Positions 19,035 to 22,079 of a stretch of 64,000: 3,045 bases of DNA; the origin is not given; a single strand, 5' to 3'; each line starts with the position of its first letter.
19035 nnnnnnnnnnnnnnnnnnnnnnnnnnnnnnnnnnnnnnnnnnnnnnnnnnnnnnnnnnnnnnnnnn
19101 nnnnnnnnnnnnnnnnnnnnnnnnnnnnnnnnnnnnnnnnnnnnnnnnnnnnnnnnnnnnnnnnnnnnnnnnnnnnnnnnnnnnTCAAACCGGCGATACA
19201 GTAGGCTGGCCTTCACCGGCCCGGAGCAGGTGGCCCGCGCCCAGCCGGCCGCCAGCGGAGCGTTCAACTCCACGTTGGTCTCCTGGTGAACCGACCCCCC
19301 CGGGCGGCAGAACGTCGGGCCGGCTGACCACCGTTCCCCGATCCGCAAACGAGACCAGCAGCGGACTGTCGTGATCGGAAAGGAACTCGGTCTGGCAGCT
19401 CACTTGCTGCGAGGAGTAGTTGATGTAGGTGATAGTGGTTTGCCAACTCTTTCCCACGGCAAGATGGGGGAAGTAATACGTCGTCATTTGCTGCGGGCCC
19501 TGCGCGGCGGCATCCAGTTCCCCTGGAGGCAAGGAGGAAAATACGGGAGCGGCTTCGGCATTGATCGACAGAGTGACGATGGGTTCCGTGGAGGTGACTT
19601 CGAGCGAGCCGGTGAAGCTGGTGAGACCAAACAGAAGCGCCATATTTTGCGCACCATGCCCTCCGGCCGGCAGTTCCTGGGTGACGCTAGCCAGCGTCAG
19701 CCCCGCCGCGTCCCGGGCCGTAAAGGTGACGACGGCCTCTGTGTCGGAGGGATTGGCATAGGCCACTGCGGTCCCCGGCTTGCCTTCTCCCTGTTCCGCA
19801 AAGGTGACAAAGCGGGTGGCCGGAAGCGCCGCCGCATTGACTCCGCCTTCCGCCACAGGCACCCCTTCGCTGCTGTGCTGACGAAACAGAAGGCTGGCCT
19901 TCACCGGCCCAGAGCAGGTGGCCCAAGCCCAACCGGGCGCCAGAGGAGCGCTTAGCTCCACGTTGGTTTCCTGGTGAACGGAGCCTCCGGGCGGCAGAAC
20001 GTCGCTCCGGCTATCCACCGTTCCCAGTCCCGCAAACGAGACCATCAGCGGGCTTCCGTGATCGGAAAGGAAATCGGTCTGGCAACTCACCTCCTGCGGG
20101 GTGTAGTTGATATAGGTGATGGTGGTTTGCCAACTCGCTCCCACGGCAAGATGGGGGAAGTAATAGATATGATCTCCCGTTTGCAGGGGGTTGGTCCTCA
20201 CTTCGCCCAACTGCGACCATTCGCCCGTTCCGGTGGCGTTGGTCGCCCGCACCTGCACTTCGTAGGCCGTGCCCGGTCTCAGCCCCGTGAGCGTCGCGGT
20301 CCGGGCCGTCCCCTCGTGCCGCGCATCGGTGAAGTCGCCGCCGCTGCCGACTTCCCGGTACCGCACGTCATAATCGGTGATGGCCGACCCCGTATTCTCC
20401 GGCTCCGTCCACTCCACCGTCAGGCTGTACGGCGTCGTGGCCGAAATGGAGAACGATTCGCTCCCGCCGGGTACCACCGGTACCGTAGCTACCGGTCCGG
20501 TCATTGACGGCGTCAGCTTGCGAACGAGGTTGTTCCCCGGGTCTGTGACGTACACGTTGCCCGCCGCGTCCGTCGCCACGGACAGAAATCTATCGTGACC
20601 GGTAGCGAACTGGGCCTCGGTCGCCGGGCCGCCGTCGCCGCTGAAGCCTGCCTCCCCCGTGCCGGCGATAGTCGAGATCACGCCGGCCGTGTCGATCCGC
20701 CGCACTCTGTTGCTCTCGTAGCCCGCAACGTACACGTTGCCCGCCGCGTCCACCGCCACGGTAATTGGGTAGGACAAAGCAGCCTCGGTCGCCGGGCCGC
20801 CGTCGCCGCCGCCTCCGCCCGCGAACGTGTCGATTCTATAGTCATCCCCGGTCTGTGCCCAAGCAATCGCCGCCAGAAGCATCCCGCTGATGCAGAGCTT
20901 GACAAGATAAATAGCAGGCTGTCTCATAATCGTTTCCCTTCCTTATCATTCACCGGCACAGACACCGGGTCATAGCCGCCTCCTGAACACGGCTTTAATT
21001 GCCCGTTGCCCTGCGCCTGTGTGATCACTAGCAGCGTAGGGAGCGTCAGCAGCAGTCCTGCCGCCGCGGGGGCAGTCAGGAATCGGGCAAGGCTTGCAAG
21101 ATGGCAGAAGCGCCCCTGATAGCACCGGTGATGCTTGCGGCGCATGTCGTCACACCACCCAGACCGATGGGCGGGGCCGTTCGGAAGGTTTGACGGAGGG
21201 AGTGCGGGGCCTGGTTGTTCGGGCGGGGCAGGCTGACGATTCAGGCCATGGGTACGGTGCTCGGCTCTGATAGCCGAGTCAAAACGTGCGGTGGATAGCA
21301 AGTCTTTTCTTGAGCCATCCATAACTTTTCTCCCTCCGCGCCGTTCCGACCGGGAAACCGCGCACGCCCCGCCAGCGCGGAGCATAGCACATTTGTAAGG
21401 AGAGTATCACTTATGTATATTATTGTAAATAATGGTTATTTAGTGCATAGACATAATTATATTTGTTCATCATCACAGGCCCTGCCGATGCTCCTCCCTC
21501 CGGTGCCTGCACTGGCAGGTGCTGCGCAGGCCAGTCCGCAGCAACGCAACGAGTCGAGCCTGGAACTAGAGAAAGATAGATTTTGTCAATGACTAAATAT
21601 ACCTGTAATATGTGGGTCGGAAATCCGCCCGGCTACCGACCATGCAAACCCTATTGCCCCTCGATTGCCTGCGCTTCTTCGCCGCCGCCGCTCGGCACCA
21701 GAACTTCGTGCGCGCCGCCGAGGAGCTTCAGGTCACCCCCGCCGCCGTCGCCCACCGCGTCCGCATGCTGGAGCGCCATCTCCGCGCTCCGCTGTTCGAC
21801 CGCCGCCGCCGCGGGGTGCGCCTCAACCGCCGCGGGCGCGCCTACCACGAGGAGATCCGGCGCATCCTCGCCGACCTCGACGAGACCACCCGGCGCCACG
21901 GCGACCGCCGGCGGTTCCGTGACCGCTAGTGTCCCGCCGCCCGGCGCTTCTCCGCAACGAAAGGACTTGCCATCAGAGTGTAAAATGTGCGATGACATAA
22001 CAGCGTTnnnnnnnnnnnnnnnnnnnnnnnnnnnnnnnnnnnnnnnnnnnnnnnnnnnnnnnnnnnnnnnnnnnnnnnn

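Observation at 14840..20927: Two adjacent secreted giants with unrelated eukaryote-like heads and one shared, near-identical tail cassette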

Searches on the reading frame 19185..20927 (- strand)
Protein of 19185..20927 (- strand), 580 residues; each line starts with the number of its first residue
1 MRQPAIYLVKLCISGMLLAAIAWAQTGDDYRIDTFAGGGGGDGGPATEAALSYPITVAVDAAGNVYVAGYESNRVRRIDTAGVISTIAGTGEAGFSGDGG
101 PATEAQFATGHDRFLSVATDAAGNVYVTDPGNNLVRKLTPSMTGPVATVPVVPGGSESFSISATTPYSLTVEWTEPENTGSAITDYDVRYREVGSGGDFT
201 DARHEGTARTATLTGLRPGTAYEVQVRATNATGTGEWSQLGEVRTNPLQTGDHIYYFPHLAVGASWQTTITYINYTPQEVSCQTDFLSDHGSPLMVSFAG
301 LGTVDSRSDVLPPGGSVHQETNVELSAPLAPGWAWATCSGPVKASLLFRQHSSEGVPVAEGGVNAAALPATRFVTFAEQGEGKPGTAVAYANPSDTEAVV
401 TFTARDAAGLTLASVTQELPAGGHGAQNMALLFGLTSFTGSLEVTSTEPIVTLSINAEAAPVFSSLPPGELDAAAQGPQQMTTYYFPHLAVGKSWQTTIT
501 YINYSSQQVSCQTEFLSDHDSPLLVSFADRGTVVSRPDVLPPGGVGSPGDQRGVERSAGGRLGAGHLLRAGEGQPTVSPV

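Call 34: find_encoding_contigs(protein=window:19185-20927:-, flank=10000, max_places=6)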
Protein window:19185-20927:- (580 aa): 1 contig read that carries it; 1 place shown.
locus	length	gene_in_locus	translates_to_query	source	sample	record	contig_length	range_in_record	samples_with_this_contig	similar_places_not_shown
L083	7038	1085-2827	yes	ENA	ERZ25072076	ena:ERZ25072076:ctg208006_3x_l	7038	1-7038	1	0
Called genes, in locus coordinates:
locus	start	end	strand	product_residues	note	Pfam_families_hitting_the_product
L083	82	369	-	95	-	PF00126:HTH_1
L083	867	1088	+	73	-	-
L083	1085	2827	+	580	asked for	PF25021:TEN_NHL (weak), PF01436:NHL (faint), PF00041:fn3, PF16656:Pur_ac_phosph_N, PF25059:FN3_DSCAM-DSCAML_C (weak)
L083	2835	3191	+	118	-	-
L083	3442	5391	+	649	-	PF17963:Big_9 (faint), PF23592:Cadherin_CELSR2_9th (weak), PF00028:Cadherin, PF00560:LRR_1 (faint), PF12799:LRR_4 (faint), PF13855:LRR_8 (faint), PF23598:LRR_14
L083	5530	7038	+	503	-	?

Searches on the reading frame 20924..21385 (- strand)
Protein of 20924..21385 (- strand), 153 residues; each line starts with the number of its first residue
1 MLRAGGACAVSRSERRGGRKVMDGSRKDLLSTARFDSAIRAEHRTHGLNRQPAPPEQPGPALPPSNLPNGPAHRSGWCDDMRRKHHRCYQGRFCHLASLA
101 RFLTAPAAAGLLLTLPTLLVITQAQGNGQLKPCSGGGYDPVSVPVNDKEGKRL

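Call 9: search_protein_families(library=pfam, max_evalue=0.1, proteins=[window:20924-21385:-])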
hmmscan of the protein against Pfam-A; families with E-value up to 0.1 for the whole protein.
window:20924-21385:- (153 aa): 0 families

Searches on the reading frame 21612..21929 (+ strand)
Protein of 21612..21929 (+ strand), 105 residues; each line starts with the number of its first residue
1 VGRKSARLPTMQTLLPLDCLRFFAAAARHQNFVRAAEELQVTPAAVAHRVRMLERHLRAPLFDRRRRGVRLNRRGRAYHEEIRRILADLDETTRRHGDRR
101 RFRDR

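Call 9: search_protein_families(library=pfam, max_evalue=0.1, proteins=[window:21612-21929:+])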
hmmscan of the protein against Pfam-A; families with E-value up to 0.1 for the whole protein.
window:21612-21929:+ (105 aa): 3 families
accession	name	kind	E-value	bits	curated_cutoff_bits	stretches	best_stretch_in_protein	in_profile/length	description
PF00126.33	HTH_1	-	3.3e-18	65.8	26.6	1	19-76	3-60/60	Bacterial regulatory helix-turn-helix protein, lysR family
PF13556.12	HTH_30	-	0.0089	16.2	27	1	28-67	11-50/59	PucR C-terminal helix-turn-helix domain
PF18460.6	HetR_C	-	0.059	13.7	27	0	26-58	24-56/79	Heterocyst differentiation regulator C-terminal Hood domain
